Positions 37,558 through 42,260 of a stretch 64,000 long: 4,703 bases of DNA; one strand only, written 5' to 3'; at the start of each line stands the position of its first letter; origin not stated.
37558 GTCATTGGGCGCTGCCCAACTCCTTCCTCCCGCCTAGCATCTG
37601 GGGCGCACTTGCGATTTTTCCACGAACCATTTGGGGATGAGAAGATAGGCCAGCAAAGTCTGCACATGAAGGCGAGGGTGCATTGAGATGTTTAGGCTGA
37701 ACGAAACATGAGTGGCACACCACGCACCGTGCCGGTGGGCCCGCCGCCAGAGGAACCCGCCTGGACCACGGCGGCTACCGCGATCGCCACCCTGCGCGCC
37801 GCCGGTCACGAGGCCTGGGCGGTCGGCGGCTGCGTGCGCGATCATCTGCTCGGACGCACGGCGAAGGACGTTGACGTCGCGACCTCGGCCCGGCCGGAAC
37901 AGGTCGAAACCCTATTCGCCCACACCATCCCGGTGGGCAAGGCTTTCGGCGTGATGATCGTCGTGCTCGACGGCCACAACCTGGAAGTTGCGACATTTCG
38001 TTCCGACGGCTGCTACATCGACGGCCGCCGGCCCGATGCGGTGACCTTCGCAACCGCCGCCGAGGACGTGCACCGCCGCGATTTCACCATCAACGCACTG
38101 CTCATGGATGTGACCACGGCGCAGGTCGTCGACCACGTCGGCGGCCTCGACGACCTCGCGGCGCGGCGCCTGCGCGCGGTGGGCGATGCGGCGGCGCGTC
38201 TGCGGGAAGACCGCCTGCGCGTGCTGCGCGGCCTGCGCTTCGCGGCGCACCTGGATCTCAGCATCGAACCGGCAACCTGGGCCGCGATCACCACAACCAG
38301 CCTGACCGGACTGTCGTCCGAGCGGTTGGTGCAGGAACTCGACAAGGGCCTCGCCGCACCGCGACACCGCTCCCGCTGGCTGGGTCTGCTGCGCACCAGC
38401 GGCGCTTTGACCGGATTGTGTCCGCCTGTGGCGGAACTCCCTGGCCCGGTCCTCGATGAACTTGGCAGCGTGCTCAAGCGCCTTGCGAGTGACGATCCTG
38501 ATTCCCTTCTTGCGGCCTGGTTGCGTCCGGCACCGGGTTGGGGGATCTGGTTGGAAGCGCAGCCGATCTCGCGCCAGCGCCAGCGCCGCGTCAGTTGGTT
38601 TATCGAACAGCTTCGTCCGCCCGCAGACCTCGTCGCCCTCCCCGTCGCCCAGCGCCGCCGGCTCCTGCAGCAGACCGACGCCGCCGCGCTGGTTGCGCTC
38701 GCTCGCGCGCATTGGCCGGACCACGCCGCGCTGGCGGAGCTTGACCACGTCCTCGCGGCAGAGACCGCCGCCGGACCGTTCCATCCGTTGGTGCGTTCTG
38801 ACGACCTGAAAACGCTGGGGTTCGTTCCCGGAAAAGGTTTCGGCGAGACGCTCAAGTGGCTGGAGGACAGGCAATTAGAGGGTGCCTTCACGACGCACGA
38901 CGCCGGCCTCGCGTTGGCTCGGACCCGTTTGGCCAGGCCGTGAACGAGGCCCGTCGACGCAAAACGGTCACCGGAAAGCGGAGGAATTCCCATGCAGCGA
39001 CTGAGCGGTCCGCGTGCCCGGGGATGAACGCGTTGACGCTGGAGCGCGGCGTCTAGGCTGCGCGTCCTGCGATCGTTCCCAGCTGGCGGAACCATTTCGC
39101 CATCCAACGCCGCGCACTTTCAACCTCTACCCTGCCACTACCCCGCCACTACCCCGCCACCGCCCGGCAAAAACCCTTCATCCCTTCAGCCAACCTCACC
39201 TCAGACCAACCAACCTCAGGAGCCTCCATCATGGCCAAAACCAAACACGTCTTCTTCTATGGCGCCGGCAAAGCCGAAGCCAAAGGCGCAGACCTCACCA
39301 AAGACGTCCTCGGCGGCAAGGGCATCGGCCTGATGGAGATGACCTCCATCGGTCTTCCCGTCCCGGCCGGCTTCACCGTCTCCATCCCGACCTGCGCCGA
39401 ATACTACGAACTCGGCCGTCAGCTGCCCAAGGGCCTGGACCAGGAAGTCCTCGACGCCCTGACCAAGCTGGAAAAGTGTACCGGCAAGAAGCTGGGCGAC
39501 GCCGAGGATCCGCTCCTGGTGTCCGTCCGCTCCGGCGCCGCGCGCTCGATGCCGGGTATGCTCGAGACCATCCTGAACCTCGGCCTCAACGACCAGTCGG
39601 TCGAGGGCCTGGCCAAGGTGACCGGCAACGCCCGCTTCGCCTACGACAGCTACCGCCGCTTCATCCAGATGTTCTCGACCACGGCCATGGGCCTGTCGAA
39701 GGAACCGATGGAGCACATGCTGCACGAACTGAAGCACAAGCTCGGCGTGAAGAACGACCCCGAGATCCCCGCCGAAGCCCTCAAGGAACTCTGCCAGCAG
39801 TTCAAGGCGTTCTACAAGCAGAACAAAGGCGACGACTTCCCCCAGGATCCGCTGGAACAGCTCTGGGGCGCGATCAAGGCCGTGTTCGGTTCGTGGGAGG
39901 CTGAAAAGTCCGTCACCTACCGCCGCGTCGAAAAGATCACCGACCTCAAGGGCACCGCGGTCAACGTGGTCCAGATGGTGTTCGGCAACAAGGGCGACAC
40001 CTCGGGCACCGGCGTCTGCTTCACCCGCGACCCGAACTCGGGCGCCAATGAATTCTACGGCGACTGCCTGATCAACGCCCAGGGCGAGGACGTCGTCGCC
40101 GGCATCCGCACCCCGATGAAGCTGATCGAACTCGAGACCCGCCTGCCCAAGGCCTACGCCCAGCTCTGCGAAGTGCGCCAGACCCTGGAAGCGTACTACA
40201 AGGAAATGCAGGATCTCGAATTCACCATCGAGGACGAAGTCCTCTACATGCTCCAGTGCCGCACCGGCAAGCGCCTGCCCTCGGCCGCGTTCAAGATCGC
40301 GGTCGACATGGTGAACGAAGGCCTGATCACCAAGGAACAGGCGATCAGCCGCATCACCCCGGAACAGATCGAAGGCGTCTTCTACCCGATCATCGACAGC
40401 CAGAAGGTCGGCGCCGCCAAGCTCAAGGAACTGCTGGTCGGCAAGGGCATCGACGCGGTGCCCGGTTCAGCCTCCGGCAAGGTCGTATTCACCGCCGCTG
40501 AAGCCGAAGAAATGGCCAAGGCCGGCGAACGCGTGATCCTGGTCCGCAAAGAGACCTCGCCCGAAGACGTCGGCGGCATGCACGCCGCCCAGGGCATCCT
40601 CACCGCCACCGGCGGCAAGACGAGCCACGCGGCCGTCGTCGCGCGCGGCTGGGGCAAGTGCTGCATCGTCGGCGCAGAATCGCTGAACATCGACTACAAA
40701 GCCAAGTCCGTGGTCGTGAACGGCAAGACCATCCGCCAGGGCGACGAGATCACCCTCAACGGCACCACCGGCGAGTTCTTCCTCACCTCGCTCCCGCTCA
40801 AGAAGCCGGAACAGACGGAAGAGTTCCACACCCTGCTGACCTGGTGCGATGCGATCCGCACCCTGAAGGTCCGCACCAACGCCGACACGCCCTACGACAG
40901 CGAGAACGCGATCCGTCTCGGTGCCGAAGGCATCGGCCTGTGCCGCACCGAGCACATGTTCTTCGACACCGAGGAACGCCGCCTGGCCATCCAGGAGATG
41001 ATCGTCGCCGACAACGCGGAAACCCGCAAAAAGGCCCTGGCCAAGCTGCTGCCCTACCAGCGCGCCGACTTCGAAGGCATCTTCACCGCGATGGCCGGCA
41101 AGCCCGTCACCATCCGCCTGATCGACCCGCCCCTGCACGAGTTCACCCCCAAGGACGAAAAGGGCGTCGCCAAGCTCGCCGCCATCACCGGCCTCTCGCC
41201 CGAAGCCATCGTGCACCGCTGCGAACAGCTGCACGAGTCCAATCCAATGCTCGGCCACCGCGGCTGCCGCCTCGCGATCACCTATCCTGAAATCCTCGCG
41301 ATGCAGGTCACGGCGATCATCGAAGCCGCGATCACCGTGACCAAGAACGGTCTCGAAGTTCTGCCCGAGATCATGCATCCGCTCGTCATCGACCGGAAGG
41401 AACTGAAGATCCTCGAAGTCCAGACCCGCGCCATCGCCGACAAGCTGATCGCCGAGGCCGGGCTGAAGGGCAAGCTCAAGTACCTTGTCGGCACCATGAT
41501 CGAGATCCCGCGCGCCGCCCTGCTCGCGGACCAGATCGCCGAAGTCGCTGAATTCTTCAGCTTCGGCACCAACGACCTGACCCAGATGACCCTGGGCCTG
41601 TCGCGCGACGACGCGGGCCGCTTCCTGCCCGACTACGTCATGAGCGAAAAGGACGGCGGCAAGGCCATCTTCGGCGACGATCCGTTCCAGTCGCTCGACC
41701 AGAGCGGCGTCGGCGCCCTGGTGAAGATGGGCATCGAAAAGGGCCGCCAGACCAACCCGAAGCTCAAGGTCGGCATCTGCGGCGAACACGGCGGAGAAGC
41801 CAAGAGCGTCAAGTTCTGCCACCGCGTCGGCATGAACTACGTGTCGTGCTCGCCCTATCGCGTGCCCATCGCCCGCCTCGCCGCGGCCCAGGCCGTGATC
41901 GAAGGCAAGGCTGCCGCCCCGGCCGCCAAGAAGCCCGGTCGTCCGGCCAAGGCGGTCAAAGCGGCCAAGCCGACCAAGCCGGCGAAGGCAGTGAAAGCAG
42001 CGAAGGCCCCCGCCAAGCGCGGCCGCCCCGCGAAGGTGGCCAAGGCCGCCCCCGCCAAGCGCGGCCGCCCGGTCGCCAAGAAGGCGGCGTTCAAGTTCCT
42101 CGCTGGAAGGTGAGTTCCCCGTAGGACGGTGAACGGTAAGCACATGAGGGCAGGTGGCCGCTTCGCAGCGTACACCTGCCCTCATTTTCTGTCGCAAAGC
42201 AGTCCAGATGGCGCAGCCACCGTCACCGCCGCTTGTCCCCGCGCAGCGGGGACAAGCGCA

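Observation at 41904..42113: Pyruvate phosphate dikinase fused to an HMGA-like AT-hook tail, encoded beside the candidate origin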

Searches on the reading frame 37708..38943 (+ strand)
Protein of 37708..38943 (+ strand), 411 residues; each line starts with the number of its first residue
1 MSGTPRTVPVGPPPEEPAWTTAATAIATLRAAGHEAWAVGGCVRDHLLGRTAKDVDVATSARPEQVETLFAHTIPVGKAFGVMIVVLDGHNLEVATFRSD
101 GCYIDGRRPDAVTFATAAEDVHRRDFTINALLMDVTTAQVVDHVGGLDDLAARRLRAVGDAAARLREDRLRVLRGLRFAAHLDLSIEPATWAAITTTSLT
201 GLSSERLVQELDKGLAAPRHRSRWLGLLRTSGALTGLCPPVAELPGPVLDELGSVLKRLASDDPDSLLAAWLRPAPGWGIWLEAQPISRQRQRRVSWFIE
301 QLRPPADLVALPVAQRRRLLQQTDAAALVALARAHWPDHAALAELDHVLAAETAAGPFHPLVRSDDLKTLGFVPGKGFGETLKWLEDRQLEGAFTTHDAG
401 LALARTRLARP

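Call 59: search_protein_families(library=pfam, proteins=[window:37708-38943:+], max_evalue=0.001)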
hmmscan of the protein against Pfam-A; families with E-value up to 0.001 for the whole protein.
window:37708-38943:+ (411 aa): 2 families
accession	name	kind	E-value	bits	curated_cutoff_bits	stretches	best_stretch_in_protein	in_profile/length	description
PF01743.26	PolyA_pol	-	3.9e-35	121.4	23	1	37-156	2-126/126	Poly A polymerase head domain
PF12627.12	PolyA_pol_RNAbd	-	2e-05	24.7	22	1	184-241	2-60/64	Probable RNA and SrmB- binding site of polymerase A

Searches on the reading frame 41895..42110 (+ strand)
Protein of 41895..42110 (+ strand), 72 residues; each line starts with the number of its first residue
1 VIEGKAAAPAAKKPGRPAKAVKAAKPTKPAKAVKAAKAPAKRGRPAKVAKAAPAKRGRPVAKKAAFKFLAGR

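Call 5: search_protein_families(library=pfam, proteins=[window:41895-42110:+], max_evalue=1)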
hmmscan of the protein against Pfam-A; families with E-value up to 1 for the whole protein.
seq(72 aa): 1 family
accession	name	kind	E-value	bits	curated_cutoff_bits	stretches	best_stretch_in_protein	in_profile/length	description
PF02178.24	AT_hook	-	0.15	12.4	17.4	1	41-50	3-12/13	AT hook motif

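Call 56: search_solved_structures(query=window:41901-42110:+, max_evalue=10, show_alignments=3)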
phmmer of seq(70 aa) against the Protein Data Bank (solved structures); distinct sequences matched with E-value up to 10: 0.
